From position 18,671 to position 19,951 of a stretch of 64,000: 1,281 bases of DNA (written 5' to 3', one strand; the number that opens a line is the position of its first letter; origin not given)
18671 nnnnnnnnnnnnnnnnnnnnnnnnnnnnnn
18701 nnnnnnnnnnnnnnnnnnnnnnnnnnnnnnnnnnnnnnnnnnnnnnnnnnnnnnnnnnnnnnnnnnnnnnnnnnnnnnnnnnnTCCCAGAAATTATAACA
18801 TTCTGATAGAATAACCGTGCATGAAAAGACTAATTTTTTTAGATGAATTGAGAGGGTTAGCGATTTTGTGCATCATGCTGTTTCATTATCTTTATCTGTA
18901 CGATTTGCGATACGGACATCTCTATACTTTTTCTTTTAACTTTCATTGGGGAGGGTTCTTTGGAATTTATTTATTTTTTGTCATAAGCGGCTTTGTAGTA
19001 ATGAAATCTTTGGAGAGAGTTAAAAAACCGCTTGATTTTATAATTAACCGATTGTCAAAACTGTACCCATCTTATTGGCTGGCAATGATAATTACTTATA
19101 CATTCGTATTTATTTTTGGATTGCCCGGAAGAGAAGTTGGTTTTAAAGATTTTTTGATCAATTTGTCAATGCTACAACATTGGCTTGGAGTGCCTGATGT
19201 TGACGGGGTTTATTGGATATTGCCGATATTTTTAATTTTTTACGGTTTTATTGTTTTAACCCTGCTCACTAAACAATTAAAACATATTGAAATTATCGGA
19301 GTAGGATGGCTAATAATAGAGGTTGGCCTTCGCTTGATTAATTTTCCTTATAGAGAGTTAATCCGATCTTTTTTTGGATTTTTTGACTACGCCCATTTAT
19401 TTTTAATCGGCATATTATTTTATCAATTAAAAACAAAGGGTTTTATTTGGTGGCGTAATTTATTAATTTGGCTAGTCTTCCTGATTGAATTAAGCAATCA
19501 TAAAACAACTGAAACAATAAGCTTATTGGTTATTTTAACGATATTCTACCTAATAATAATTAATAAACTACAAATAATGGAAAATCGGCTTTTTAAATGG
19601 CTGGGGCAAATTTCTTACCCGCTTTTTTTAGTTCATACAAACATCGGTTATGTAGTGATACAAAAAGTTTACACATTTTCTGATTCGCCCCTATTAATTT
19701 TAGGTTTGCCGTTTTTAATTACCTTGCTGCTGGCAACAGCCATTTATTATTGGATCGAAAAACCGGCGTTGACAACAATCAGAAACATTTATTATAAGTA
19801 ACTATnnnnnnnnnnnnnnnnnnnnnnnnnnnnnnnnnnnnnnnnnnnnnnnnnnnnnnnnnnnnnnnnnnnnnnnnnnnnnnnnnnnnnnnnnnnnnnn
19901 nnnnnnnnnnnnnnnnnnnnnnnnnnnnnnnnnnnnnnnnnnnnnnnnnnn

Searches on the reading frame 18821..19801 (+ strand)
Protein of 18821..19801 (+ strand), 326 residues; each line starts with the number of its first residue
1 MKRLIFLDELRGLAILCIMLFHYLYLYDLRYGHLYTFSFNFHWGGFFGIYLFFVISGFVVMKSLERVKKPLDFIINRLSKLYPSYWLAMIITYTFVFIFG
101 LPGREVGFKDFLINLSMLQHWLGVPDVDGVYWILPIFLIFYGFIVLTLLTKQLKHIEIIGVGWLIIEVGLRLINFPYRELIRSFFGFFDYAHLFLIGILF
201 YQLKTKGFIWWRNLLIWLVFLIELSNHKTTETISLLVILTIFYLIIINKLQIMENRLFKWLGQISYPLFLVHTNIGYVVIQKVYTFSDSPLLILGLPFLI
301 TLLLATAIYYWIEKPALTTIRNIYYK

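Call 38: search_protein_families(library=pfam, proteins=[window:18821-19801:+], max_evalue=0.000001)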
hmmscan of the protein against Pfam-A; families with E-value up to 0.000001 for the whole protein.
window:18821-19801:+ (326 aa): 1 family
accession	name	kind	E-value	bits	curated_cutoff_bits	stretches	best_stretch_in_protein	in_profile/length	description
PF01757.29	Acyl_transf_3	-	2.3e-17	63.5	31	1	5-309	2-325/326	Acyltransferase domain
